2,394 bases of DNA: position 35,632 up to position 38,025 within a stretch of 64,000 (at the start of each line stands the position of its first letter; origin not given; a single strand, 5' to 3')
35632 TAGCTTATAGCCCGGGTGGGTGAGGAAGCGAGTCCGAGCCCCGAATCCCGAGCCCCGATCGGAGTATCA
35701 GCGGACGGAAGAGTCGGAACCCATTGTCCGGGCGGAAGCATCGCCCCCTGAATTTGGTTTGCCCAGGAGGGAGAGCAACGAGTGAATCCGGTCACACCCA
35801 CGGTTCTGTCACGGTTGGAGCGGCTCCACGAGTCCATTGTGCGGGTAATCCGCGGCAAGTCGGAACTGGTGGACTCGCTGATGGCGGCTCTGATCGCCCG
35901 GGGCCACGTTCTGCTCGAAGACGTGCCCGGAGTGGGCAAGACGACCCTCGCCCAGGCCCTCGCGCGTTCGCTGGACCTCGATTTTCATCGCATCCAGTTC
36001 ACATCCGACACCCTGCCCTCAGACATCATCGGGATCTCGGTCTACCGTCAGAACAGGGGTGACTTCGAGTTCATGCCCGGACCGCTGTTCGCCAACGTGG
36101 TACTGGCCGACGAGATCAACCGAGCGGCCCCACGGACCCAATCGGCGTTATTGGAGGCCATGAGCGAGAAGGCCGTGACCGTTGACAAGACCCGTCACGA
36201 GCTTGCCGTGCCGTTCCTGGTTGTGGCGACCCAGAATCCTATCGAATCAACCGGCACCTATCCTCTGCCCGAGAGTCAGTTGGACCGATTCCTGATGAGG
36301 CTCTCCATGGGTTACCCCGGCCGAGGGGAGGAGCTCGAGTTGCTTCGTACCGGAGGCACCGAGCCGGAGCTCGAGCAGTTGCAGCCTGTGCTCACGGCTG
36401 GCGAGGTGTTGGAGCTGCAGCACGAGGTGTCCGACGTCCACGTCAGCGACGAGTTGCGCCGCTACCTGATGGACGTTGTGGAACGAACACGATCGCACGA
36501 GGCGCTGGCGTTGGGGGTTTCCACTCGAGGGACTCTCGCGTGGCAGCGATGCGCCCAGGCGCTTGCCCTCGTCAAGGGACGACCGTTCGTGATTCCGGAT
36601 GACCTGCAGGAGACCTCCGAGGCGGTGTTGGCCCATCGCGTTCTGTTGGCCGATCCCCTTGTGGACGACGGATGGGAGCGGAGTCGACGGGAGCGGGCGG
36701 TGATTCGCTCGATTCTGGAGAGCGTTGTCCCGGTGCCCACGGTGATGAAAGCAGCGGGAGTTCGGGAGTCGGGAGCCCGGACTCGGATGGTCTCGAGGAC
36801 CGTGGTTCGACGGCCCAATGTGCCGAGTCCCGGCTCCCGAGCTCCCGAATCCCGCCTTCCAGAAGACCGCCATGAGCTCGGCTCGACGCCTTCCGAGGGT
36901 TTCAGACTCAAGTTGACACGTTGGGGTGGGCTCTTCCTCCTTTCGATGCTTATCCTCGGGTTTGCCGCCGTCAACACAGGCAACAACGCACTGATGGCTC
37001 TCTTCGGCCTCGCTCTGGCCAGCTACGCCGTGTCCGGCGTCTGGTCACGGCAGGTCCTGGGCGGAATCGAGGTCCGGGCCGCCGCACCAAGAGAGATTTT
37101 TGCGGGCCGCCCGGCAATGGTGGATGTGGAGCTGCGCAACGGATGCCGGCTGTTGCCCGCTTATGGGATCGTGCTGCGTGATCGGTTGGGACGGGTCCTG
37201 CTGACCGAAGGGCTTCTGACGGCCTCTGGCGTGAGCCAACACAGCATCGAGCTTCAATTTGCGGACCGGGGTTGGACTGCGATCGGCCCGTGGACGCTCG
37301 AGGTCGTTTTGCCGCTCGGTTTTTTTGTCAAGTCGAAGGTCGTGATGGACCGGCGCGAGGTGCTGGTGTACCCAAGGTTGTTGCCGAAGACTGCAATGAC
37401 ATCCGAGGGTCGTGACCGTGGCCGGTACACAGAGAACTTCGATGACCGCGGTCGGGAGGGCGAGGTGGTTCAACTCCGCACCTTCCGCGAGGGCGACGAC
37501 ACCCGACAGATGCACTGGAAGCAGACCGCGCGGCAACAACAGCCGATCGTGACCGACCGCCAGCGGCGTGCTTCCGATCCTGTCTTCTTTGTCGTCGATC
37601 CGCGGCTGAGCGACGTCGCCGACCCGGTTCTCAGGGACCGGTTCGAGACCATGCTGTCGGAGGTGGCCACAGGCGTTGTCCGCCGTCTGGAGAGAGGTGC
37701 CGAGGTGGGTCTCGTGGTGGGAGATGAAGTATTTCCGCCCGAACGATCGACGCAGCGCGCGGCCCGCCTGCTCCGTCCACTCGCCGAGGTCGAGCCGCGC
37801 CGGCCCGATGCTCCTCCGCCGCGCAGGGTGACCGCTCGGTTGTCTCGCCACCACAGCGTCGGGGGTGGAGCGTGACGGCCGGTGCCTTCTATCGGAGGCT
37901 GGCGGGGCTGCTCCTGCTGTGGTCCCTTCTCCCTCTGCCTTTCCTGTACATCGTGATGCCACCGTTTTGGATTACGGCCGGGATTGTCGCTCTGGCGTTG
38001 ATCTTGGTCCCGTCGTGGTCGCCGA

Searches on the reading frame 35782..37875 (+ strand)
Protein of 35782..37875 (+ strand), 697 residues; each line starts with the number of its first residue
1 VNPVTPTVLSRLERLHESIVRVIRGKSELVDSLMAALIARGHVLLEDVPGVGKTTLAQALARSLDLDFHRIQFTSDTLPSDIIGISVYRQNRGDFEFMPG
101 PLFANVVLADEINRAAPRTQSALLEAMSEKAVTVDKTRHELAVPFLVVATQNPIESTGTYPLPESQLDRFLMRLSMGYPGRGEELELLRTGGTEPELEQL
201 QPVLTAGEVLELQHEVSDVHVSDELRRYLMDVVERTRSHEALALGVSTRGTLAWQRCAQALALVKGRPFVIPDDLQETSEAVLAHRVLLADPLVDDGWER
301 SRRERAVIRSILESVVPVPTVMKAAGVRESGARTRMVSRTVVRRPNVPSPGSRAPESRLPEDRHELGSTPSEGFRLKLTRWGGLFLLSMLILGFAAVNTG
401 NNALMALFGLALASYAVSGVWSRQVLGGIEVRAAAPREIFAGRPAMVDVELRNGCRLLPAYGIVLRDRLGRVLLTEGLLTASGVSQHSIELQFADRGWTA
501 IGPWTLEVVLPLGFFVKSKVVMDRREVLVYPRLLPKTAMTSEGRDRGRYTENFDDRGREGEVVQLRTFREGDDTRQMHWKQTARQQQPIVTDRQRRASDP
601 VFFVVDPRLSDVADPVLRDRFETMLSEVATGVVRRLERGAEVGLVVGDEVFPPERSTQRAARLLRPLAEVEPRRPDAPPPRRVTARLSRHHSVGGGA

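Call 54: search_protein_families(library=pfam, proteins=[window:35782-37875:+], max_evalue=0.001)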
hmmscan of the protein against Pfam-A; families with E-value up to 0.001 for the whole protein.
window:35782-37875:+ (697 aa): 7 families
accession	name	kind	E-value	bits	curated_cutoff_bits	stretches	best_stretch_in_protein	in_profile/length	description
PF07726.17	AAA_3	-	4.8e-62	208.1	27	1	42-172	1-131/131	ATPase family associated with various cellular activities (AAA)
PF17863.7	AAA_lid_2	-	5.7e-20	71.3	22.7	1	235-292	2-60/74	AAA lid domain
PF07728.20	AAA_5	-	1.2e-14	54.9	22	1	42-170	1-139/139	AAA domain (dynein-related subfamily)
PF20030.5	bpMoxR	-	2.6e-11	43.5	27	1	11-193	2-183/205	MoxR domain in the MoxR-vWA-beta-propeller ternary systems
PF01882.25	DUF58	-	1.2e-10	41.4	23.4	1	565-674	2-115/216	Protein of unknown function DUF58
PF00004.35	AAA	-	5.9e-06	27.2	21.2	1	45-151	3-108/131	ATPase family associated with various cellular activities (AAA)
PF05496.18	RuvB_N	-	0.00011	22.4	27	1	40-132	33-113/159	Holliday junction DNA helicase RuvB P-loop domain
